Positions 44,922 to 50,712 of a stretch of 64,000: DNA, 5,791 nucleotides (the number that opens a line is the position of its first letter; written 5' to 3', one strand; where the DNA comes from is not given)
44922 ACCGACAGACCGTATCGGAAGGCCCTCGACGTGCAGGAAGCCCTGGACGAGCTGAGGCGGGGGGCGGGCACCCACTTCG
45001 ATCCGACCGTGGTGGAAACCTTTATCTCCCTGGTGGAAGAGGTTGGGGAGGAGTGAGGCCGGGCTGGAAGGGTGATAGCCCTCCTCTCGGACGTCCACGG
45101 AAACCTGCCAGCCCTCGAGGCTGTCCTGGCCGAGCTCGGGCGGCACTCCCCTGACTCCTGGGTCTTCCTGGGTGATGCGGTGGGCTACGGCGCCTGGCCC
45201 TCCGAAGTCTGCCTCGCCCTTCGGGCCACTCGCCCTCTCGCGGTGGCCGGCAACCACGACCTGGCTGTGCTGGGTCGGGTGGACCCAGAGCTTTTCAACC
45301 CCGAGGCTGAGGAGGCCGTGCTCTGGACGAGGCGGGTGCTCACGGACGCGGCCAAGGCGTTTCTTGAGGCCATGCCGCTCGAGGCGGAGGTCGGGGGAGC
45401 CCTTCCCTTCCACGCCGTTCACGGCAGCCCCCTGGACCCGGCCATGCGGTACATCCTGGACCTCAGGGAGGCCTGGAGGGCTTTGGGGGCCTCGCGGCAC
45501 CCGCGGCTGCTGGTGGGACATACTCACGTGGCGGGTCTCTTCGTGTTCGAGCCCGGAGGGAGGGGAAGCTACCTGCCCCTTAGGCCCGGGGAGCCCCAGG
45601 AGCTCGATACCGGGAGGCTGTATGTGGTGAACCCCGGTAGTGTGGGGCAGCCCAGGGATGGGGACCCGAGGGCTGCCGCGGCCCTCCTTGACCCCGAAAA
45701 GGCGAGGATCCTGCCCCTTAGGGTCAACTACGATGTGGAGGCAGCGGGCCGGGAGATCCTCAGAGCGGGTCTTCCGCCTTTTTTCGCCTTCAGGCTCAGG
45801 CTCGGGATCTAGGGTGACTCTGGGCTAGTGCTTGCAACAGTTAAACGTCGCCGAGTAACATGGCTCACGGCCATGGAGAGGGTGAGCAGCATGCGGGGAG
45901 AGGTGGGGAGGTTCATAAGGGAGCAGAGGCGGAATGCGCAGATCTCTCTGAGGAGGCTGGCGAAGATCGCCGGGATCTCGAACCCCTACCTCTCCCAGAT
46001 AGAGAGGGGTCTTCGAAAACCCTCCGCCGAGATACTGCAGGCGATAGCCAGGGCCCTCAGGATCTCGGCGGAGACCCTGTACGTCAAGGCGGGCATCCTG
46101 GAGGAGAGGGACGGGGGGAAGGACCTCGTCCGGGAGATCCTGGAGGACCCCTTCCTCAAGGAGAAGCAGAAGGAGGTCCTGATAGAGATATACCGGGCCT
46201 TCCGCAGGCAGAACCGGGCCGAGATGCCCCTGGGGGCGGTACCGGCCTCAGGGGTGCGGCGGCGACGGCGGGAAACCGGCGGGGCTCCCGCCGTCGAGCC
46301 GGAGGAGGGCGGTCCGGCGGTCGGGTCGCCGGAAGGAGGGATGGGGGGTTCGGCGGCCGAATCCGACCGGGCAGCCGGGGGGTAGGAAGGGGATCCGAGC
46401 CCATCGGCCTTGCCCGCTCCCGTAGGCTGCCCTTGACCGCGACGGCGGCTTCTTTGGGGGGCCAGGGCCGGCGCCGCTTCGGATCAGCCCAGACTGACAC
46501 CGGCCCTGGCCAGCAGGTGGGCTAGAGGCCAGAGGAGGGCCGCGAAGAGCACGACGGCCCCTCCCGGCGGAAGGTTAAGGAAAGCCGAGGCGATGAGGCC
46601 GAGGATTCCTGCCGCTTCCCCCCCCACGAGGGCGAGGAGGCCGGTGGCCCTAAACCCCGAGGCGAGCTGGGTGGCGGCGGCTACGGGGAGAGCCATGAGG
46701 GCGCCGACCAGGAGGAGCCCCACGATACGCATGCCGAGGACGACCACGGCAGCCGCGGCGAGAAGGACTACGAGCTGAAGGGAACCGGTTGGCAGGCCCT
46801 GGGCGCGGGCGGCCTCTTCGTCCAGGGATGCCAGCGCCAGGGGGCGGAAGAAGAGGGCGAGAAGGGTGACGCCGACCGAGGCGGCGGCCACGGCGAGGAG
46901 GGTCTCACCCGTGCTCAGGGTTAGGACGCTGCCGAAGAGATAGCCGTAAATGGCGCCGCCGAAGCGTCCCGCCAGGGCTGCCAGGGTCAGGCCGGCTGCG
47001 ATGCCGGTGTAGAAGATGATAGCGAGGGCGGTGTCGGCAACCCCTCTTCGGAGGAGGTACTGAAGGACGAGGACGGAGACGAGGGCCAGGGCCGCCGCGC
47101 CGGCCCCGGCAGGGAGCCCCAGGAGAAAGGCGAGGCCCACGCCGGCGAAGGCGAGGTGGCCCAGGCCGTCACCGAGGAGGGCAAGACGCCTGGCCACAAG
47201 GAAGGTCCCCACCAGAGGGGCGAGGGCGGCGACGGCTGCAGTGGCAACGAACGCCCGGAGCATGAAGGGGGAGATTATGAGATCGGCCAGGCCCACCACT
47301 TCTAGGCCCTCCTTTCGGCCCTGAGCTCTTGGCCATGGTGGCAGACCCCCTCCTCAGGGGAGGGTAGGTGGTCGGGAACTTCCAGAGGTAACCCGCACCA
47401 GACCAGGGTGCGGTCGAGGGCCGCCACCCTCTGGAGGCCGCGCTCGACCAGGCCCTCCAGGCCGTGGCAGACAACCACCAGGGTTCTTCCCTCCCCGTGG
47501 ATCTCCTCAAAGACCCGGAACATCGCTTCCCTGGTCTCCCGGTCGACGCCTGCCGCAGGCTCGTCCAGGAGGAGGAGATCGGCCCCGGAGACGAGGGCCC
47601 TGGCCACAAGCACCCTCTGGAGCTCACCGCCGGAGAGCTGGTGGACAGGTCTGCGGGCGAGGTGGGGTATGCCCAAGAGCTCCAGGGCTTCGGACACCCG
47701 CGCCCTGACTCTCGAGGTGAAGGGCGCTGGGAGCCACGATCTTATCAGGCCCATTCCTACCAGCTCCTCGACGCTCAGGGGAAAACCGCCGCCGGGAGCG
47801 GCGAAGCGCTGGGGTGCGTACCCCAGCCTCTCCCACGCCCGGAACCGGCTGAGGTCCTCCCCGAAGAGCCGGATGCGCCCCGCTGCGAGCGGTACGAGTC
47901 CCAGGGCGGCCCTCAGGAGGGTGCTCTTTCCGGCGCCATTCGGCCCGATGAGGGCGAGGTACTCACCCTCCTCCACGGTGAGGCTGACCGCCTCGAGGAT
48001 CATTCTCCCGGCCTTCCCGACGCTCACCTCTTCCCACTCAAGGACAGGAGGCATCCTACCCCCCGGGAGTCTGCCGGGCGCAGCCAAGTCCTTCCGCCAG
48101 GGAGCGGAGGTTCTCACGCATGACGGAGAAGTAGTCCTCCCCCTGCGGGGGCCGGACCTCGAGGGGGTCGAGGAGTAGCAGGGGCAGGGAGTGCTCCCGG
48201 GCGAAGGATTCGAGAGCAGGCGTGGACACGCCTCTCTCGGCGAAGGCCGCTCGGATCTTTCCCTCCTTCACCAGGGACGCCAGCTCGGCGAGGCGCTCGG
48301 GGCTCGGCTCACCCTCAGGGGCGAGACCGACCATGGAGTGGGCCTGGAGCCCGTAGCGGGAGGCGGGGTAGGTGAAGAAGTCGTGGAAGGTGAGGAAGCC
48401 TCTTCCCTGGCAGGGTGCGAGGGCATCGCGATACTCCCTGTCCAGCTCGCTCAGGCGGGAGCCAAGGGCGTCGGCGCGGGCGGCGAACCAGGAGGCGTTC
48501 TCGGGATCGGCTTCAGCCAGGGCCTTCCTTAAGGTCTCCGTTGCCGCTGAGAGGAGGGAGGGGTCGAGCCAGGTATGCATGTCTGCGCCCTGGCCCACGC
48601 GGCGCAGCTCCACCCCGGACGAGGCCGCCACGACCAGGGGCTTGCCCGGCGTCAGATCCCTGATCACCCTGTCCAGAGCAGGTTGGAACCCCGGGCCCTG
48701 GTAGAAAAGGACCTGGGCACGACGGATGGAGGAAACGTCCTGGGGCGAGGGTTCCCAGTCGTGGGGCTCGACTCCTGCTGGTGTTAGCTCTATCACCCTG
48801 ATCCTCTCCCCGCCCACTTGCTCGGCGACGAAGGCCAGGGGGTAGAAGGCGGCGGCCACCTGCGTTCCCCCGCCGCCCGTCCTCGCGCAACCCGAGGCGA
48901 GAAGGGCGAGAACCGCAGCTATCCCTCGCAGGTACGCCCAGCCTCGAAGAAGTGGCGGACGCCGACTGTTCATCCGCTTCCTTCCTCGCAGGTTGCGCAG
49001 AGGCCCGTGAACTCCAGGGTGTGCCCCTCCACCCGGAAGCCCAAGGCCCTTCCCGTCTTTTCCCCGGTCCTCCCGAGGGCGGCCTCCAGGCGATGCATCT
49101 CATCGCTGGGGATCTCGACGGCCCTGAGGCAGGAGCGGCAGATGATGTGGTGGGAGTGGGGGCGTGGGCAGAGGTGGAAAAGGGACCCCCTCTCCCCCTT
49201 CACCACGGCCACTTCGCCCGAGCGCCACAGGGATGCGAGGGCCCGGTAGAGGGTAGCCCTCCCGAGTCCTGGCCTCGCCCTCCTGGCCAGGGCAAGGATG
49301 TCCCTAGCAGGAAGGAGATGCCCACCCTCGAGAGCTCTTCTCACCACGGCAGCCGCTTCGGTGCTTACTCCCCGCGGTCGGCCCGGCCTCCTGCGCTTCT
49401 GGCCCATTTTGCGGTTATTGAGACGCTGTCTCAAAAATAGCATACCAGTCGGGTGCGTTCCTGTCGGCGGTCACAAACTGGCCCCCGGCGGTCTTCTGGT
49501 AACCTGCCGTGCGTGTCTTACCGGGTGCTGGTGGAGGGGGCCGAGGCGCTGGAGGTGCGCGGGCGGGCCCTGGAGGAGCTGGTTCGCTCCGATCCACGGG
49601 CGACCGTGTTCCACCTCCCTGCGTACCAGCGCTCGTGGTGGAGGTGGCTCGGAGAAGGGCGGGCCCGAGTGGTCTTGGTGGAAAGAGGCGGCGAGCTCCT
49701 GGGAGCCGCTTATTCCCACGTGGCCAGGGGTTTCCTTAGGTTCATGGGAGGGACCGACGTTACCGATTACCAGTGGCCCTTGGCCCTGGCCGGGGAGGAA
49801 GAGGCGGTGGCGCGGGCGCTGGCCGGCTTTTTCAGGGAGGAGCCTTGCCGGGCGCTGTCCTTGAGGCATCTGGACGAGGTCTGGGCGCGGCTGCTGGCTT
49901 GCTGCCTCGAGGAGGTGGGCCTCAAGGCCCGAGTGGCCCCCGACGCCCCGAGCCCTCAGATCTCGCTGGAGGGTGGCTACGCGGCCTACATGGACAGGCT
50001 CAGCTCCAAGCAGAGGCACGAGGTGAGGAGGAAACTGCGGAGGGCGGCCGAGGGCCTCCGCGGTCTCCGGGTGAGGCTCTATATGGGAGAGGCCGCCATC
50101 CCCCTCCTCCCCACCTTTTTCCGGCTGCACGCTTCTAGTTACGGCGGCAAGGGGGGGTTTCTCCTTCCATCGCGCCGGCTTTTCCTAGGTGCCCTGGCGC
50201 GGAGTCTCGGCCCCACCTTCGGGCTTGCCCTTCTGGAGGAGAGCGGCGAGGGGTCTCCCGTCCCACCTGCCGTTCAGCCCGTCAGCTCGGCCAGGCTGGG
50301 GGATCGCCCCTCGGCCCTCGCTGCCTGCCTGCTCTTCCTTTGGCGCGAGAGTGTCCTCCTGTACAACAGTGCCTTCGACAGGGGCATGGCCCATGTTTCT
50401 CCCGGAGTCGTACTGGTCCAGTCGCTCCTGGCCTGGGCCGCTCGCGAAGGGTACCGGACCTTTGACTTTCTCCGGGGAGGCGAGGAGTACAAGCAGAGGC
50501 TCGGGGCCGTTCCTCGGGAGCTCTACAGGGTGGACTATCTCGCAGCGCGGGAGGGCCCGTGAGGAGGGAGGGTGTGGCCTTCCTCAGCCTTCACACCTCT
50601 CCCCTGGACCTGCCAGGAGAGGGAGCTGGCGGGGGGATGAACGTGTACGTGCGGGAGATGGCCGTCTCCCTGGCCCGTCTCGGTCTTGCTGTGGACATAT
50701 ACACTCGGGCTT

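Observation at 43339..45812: Compact c-di-GMP switch: twin-motif RsiG, lone receiver, HD-GYP and metallophosphoesterase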

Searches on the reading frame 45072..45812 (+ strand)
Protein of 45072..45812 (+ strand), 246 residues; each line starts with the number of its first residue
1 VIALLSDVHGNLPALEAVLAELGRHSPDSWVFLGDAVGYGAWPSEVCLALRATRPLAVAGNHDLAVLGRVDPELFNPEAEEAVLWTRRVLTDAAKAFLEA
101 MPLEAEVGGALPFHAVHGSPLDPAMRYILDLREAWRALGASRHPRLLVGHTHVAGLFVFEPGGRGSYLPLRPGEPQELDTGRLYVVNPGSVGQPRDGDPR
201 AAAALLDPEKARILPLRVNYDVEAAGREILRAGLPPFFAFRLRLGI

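Call 3: search_protein_families(library=pfam, proteins=[window:45072-45812:+], max_evalue=0.01)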
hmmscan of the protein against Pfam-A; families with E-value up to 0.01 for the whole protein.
window:45072-45812:+ (246 aa): 2 families
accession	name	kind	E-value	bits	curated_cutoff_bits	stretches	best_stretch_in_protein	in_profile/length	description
PF12850.12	Metallophos_2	-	2.4e-16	60.5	27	1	2-208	3-151/154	Calcineurin-like phosphoesterase superfamily domain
PF00149.33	Metallophos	-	2e-13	51.7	21.5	1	2-150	3-155/191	Calcineurin-like phosphoesterase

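Call 4: search_protein_families(library=ncbifam, proteins=[window:45072-45812:+], max_evalue=0.01)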
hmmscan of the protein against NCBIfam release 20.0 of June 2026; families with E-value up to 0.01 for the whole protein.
window:45072-45812:+ (246 aa): 3 families
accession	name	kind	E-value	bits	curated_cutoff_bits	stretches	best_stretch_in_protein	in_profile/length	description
NF006988.0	PRK09453.1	equivalog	8e-09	35.6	117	1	2-41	3-42/183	phosphodiesterase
TIGR00040.1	yfcE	subfamily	3.7e-07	30.4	56.25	1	2-82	3-81/158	YfcE family phosphodiesterase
NF001204.0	PRK00166.1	equivalog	0.0072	15.7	176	1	4-68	5-72/276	symmetrical bis(5'-nucleosyl)-tetraphosphatase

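Call 56: search_solved_structures(query=window:45072-45812:+, max_evalue=0.01, show_alignments=2)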
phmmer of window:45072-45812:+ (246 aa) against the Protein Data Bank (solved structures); distinct sequences matched with E-value up to 0.01: 5.
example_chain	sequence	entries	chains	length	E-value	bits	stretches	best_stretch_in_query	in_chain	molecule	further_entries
3rqz_A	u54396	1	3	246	6.5e-45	156.7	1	2-246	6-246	Metallophosphoesterase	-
3qfm_A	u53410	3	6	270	5.2e-07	32.6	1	2-46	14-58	Putative uncharacterized protein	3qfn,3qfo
1nnw_A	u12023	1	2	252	5.9e-07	32.4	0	2-124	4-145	hypothetical protein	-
2gju_A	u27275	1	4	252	3.4e-06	29.9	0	2-78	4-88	252aa long hypothetical protein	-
1su1_A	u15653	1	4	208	1e-05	28.3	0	4-73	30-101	Hypothetical protein yfcE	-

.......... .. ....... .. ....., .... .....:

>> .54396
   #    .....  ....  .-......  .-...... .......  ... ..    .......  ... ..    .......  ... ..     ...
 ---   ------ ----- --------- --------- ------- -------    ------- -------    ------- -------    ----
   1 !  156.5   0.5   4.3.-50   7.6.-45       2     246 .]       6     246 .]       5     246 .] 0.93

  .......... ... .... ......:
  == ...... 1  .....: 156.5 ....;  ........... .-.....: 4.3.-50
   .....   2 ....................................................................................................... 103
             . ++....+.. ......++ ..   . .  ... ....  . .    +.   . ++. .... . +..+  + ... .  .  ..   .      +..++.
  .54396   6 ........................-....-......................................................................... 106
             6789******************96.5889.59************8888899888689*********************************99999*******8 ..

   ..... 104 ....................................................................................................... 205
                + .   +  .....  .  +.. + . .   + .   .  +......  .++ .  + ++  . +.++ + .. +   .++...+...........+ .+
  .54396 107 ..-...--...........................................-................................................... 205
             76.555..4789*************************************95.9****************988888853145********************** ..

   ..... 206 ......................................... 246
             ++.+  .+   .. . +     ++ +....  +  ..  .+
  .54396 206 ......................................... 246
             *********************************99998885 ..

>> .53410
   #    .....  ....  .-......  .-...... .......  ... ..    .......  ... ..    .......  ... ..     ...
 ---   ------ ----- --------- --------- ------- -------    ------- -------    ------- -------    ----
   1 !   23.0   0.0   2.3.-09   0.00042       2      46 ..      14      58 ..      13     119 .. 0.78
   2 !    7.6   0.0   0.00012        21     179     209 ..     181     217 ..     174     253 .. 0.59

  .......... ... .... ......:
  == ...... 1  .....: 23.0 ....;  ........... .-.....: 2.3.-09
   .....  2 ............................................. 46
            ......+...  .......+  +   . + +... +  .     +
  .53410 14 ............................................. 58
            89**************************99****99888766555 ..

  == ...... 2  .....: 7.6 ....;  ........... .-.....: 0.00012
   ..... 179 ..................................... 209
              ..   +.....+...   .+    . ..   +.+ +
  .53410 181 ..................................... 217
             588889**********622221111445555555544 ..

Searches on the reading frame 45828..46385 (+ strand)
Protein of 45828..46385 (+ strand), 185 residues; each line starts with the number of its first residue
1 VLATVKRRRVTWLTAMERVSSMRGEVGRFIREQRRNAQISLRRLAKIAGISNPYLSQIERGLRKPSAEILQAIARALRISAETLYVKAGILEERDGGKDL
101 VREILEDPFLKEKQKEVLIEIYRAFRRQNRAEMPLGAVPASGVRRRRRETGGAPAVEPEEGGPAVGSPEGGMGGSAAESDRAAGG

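Call 3: search_protein_families(library=pfam, proteins=[window:45828-46385:+], max_evalue=0.01)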
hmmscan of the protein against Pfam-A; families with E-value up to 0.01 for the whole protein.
window:45828-46385:+ (185 aa): 5 families
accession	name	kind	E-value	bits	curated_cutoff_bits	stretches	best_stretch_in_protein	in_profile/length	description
PF01381.28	HTH_3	-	5.5e-14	52.4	23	1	30-82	1-53/55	Helix-turn-helix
PF13560.12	HTH_31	-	8.7e-11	42.4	27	1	25-82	1-59/64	Helix-turn-helix domain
PF12844.13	HTH_19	-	5.7e-09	36.2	30.2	1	27-89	1-63/64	Helix-turn-helix domain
PF13443.12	HTH_26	-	9.6e-05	23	22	1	32-84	4-57/63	Cro/C1-type HTH DNA-binding domain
PF13413.12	HTH_25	-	0.004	17.4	24.6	0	30-81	2-59/62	Helix-turn-helix domain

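Call 4: search_protein_families(library=ncbifam, proteins=[window:45828-46385:+], max_evalue=0.01)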
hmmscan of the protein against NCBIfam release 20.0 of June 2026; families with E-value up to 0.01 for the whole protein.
window:45828-46385:+ (185 aa): 14 families
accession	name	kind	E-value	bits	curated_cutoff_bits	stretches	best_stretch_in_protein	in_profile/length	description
NF046032.1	TransRegSlrRBacil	equivalog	5.9e-13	49.2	250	1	26-129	2-106/149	HTH-type transcriptional regulator SlrR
NF041677.1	trans_regClgR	equivalog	4.5e-10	39.6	170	1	22-89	5-72/113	transcriptional regulator ClgR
NF006015.0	PRK08154.1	subfamily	7.7e-10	38.4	204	1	18-108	23-110/314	anaerobic benzoate catabolism transcriptional regulator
NF041951.1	phage_RstR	subfamily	3.1e-08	33.9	80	1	30-123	7-97/108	RstR family transcriptional repressor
NF007257.0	PRK09706.1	subfamily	1.6e-06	28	101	1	26-127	6-101/135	transcriptional repressor DicA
NF047948.1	male_kill_WMK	equivalog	6e-06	25.9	300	1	22-105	2-85/300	WO male-killing family protein Wmk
NF041493.1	MobT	equivalog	0.00011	21.1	600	1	30-77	1-48/383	MobT family relaxase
NF010465.0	PRK13890.1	equivalog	0.00018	21.6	96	1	38-84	18-64/121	conjugal transfer protein TrbA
TIGR00270.2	TIGR00270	equivalog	0.00024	20.9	110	1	21-80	71-130/159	multiprotein bridging factor aMBF1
NF038139.1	Reg_Aceta_RamB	equivalog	0.00029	19.6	700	1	26-82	3-59/465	acetate metabolism transcriptional regulator RamB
TIGR03070.1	couple_hipB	subfamily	0.00046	20.1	71.65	1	25-76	2-53/58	type II toxin-antitoxin system Y4mF family antitoxin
NF003162.0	PRK04140.1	equivalog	0.0018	17.3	263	1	27-76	128-177/317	transcriptional regulator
NF007408.0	PRK09943.1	equivalog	0.0023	17.5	211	1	26-85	8-67/185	HTH-type transcriptional regulator PuuR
NF041575.1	antitoxPezA_Strep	equivalog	0.006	16.6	290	1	26-93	2-69/158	type II toxin-antitoxin system antitoxin PezA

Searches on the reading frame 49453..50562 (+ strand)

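Call 79: search_protein_families(library=pfam, proteins=[window:49453-50562:+], max_evalue=0.001)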
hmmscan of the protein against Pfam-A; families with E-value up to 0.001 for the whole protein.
window:49453-50562:+ (369 aa): 1 family
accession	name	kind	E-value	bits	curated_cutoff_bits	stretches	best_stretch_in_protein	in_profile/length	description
PF13480.13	Acetyltransf_6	-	4.2e-24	85.8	22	1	185-348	1-143/143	Acetyltransferase (GNAT) domain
